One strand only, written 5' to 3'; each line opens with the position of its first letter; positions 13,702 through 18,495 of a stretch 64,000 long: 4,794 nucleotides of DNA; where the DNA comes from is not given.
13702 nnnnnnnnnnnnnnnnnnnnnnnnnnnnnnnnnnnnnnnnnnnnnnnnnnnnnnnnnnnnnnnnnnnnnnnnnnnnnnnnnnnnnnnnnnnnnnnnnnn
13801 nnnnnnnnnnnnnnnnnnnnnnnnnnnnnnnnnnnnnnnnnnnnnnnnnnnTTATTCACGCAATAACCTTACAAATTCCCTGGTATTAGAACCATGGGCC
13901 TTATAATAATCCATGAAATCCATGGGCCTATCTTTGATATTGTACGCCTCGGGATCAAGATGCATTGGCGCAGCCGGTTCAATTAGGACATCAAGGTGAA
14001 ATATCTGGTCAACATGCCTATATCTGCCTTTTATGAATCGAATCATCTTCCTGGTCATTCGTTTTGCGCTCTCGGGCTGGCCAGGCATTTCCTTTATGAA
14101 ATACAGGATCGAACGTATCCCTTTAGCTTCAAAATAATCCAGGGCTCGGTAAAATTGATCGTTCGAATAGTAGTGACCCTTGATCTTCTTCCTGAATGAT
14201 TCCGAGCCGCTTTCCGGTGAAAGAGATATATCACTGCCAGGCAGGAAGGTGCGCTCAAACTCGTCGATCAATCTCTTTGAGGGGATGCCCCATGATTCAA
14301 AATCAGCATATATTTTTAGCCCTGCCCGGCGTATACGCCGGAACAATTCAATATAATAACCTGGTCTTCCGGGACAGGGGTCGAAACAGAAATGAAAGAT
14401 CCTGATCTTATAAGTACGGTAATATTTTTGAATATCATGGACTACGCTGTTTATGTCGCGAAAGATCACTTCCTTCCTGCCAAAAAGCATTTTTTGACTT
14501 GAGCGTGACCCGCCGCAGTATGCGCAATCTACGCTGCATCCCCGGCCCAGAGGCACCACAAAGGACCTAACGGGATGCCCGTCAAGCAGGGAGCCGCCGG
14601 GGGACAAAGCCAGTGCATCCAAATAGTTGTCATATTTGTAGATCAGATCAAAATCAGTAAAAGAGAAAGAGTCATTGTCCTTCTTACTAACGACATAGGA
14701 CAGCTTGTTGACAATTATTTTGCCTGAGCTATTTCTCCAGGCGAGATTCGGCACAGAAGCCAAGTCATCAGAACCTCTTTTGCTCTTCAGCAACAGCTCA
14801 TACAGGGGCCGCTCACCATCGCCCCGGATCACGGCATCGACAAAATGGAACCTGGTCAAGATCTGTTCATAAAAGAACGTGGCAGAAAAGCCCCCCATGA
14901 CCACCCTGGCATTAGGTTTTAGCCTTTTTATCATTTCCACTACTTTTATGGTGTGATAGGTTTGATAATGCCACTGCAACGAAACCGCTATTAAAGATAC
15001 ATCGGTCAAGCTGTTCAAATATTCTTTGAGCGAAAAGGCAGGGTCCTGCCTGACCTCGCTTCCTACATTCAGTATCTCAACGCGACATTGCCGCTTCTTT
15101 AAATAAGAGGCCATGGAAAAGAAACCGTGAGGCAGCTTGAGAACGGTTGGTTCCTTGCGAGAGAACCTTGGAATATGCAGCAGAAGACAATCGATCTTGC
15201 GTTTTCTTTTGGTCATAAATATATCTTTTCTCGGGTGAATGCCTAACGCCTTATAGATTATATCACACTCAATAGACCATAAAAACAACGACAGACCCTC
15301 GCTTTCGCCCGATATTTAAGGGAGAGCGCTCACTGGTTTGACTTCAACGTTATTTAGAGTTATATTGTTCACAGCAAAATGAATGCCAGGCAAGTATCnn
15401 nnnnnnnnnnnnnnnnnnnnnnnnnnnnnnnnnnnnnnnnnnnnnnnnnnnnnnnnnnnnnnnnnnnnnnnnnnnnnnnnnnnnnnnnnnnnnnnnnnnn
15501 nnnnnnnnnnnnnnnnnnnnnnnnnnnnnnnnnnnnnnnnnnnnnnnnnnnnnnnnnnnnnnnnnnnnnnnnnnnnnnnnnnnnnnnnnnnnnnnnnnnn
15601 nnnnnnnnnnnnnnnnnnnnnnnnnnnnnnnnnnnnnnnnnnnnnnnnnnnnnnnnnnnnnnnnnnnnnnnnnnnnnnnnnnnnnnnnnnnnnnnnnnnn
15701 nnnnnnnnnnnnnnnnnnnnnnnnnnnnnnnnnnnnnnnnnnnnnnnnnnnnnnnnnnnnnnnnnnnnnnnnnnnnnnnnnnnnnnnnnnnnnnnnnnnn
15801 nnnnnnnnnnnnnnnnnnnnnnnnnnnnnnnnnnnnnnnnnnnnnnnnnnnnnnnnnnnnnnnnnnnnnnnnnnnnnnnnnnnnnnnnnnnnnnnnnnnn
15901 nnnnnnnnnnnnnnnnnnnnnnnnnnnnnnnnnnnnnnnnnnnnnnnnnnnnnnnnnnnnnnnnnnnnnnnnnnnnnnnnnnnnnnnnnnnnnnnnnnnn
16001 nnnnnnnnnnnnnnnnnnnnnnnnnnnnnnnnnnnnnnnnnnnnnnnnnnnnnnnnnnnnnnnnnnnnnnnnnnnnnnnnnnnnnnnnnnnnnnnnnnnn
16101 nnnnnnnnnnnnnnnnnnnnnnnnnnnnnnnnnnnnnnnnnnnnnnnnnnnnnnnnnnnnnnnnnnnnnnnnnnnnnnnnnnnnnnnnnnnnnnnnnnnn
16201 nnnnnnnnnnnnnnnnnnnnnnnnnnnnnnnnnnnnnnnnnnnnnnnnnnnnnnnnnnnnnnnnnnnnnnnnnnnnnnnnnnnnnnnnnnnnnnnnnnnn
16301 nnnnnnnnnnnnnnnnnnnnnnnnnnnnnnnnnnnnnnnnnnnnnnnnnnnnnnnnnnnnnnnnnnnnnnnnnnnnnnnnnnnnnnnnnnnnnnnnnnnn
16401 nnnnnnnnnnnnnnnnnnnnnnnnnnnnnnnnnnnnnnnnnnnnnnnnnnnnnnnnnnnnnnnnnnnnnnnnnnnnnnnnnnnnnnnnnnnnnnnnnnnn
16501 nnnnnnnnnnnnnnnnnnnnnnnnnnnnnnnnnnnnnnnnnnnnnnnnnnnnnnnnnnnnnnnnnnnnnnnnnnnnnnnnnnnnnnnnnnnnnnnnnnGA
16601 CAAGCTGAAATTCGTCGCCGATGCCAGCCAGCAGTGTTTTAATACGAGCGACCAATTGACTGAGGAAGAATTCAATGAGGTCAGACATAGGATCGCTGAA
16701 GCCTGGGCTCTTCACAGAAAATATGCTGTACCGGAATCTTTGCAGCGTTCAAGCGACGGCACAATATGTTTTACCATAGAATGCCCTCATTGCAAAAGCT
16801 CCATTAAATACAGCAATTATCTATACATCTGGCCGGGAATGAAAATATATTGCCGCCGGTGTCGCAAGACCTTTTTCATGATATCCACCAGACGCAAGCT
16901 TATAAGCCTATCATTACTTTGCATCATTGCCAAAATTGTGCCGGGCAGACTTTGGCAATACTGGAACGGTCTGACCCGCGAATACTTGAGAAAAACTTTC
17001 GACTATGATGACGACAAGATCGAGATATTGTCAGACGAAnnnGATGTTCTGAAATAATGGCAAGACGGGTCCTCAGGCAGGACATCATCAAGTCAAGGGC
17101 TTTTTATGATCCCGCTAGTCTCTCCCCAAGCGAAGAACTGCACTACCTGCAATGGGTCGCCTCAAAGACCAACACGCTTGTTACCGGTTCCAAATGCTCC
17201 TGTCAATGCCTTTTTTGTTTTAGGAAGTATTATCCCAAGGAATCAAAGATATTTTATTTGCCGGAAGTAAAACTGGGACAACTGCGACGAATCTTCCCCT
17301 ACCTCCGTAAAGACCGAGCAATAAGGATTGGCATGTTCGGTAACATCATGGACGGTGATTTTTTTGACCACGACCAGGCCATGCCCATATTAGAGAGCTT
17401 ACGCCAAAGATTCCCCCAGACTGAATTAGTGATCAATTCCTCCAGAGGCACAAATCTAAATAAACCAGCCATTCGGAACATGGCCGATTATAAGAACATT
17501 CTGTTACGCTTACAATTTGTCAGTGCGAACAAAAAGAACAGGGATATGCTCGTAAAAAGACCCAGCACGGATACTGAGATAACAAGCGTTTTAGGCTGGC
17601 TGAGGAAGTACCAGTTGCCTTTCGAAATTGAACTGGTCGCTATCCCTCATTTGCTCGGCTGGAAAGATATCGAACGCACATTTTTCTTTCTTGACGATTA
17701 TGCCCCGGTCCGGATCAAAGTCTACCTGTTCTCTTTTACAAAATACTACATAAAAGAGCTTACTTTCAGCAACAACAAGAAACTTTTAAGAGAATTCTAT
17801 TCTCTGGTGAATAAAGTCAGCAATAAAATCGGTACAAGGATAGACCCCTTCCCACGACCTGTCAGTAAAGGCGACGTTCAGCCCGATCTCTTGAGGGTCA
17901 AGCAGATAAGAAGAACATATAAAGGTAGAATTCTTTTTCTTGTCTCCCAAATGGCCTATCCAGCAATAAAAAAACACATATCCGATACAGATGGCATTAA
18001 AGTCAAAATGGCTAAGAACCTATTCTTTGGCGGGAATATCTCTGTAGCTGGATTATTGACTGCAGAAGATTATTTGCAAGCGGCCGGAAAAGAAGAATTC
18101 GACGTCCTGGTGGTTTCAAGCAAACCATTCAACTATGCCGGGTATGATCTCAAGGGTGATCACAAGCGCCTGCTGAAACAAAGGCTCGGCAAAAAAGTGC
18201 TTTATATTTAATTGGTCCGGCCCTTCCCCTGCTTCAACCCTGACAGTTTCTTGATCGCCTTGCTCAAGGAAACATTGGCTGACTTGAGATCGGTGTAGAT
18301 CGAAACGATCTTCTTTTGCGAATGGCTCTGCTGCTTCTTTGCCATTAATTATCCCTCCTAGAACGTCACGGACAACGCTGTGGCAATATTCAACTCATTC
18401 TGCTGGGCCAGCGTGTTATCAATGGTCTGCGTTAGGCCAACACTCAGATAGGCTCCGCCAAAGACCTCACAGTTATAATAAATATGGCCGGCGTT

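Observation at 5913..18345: Island of five radical-SAM enzymes, three glycosyltransferases, a methyltransferase and a U32-like protein that fits no pathway I can name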

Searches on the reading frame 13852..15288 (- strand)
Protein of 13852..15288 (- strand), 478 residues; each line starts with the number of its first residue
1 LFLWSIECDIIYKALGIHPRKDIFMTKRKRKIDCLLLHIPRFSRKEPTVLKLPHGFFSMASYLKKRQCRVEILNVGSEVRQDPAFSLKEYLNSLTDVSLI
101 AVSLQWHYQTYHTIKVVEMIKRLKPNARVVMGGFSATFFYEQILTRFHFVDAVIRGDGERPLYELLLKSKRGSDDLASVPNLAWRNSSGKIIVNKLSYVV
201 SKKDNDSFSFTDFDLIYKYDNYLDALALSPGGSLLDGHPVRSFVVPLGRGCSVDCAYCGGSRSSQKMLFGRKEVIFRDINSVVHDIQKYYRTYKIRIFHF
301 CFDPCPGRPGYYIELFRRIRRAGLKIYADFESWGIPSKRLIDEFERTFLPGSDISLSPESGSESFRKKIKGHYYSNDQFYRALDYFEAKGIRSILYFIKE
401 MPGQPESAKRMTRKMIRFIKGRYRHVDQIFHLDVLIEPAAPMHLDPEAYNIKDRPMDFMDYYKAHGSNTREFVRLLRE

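Call 3: search_protein_families(library=pfam, proteins=[window:13852-15288:-], max_evalue=0.01)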
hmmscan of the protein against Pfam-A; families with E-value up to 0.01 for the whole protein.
window:13852-15288:- (478 aa): 2 families
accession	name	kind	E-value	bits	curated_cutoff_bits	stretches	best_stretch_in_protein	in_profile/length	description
PF04055.27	Radical_SAM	-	3.6e-11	44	29.5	1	246-407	2-157/166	Radical SAM superfamily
PF02310.24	B12-binding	-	5.4e-11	42.8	32.1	1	54-165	15-120/121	B12 binding domain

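Call 4: search_protein_families(library=ncbifam, proteins=[window:13852-15288:-], max_evalue=0.01)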
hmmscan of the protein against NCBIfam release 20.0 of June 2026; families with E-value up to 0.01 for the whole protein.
window:13852-15288:- (478 aa): 16 families
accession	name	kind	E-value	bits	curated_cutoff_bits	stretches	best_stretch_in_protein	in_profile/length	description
TIGR04190.1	B12_SAM_Ta0216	equivalog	3.2e-58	197.6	500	1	52-463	36-443/554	TIGR04190 family B12-binding domain/radical SAM domain protein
TIGR02026.1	BchE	equivalog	1.7e-17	63.5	481.35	1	95-300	64-245/497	magnesium-protoporphyrin IX monomethyl ester anaerobic oxidative cyclase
TIGR04013.1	B12_SAM_MJ_1487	hypoth_equivalog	3.5e-12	45.9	251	1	105-186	48-127/382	TIGR04013 family B12-binding domain/radical SAM domain-containing protein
NF033712.0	B12_rSAM_KedN5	subfamily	2.8e-11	42.3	700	1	66-194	35-161/624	KedN5 family methylcobalamin-dependent radical SAM C-methyltransferase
TIGR04479.1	bcpD_PhpK_rSAM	subfamily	1.4e-10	40.1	600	1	57-454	76-439/504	PhpK family radical SAM P-methyltransferase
NF050148.1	rSAM_ApyD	equivalog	1.9e-10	39.8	750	1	113-299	90-250/645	RiPP biosynthesis radical SAM protein ApyD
TIGR04385.1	B12_rSAM_cofa1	equivalog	2.6e-10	40.1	450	1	55-419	22-364/438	B12 lower ligand biosynthesis radical SAM protein BzaD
NF038361.1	rSAM_Sden_1168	equivalog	7.1e-10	38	575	1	96-403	140-435/560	Sden_1168 family B12-binding radical SAM P-methyltransferase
TIGR03975.1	rSAM_ocin_1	subfamily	7.5e-10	37.9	281.85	1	109-299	140-315/606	RiPP maturation radical SAM C-methyltransferase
TIGR04367.1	HpnR_B12_rSAM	equivalog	3.9e-09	35.6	650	1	55-191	24-155/490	hopanoid C-3 methylase HpnR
TIGR04072.2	rSAM_ladder_B12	equivalog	5.4e-09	35.2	360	2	249-326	187-258/443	lipid biosynthesis B12-binding/radical SAM protein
NF040542.1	rSAM_RCCLKC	equivalog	1.5e-07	31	450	1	92-284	44-223/423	arsinothricin biosynthesis radical SAM protein ArsL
TIGR04014.1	B12_SAM_MJ_0865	equivalog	2.9e-07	29.6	360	1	99-195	41-133/434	methyl-coenzyme M reductase glutamine C-methyltransferase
TIGR03471.1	HpnJ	equivalog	4.6e-06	25.8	577.6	1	112-262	83-217/472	hopanoid biosynthesis associated radical SAM protein HpnJ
NF040546.1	rSAM_CUAEP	equivalog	1.6e-05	23.8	500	1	94-204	45-151/468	CUAEP/CCAEP-tail radical SAM (seleno)protein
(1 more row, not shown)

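Call 76: search_protein_families(library=padloc, proteins=[window:13852-15216:-], max_evalue=0.001)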
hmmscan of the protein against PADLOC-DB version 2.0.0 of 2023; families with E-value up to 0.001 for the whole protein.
window:13852-15216:- (454 aa): 0 families

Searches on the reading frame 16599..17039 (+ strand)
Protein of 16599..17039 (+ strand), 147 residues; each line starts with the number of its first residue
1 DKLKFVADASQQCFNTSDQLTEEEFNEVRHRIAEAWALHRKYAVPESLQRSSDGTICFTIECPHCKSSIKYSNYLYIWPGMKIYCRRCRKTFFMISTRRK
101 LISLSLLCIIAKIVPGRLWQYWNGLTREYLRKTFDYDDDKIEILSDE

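Call 85: search_protein_families(library=pfam, proteins=[window:16599-17039:+], max_evalue=5)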
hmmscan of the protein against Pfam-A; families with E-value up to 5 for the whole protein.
seq(147 aa): 6 families
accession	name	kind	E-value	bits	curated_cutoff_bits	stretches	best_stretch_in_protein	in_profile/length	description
PF22191.2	IBR_1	-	0.00029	21.1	27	1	59-92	3-31/47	IBR domain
PF14354.12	Lar_restr_allev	-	0.12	13.1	28.6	1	61-91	5-36/58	Restriction alleviation protein Lar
PF20120.5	DUF6510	-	0.18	12.1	26.4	1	59-106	26-75/86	Family of unknown function (DUF6510)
PF13717.11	Zn_ribbon_4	-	0.23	11.9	30.3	1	81-92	1-12/36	zinc-ribbon domain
PF23451.1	Zn_ribbon_PaaD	-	0.3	11.2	27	1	59-68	14-23/53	PaaD zinc beta ribbon domain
PF12760.12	Zn_ribbon_IS1595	-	0.33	11.4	25.4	0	77-100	14-37/46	Transposase zinc-ribbon domain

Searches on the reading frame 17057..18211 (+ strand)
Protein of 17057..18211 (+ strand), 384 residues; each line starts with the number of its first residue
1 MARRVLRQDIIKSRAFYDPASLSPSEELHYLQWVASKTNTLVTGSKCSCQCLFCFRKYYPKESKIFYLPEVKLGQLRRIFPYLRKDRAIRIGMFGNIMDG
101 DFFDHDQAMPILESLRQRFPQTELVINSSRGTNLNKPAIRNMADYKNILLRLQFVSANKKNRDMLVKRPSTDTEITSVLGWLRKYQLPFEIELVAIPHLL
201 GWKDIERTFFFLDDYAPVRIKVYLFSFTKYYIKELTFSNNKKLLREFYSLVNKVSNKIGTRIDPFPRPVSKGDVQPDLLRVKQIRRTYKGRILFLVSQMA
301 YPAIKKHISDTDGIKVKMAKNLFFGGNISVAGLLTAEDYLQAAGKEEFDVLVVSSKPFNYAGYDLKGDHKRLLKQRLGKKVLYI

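Call 3: search_protein_families(library=pfam, proteins=[window:17057-18211:+], max_evalue=0.01)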
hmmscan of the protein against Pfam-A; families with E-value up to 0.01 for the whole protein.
window:17057-18211:+ (384 aa): 3 families
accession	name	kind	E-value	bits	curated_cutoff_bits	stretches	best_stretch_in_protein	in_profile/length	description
PF04459.17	DUF512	-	2.2e-07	30.8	25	1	287-358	96-173/202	Protein of unknown function (DUF512)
PF04055.27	Radical_SAM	-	1.2e-05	26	29.5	1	43-199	3-154/166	Radical SAM superfamily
PF19238.5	Radical_SAM_2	-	0.00051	20.2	26.7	0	132-214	62-143/151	Radical SAM-like domain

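Call 4: search_protein_families(library=ncbifam, proteins=[window:17057-18211:+], max_evalue=0.01)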
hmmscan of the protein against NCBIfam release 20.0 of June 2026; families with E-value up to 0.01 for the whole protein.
window:17057-18211:+ (384 aa): 3 families
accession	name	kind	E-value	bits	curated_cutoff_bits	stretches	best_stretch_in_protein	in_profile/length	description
TIGR03977.1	rSAM_pair_HxsC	equivalog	0.00087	18.3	267.9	1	21-209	9-187/292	His-Xaa-Ser system radical SAM maturase HxsC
TIGR03279.1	cyano_FeS_chp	hypoth_equivalog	0.0036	16.1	574.7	0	298-346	331-381/433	TIGR03279 family radical SAM protein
TIGR03821.1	EFP_modif_epmB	equivalog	0.0091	15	369.3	0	40-63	99-122/321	EF-P beta-lysylation protein EpmB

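Call 76: search_protein_families(library=padloc, proteins=[window:17057-18211:+], max_evalue=0.001)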
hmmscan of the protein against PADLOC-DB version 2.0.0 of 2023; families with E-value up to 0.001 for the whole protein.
window:17057-18211:+ (384 aa): 0 families

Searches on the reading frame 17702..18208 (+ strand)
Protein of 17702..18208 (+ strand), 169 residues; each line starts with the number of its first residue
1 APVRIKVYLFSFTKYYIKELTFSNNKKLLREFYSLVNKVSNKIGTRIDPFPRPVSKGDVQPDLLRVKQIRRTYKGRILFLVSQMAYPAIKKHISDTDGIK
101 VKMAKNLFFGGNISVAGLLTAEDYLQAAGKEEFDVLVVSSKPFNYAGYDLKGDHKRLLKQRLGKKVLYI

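Call 85: search_protein_families(library=pfam, proteins=[window:17702-18208:+], max_evalue=5)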
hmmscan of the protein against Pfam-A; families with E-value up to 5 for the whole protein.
seq(169 aa): 1 family
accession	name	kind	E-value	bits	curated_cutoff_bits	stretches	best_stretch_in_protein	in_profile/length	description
PF04459.17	DUF512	-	3.9e-08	33.3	25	1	72-143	96-173/202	Protein of unknown function (DUF512)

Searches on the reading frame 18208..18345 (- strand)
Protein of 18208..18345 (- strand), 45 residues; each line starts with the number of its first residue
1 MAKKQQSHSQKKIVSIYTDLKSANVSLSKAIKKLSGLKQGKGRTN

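Call 5: search_protein_families(library=pfam, proteins=[window:18208-18345:-], max_evalue=0.01)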
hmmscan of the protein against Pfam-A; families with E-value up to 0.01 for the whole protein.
window:18208-18345:- (45 aa): 0 families

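Call 34: search_protein_families(library=ncbifam, proteins=[window:18211-18345:-], max_evalue=1)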
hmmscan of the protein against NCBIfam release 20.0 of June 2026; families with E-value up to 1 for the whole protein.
seq(45 aa): 0 families
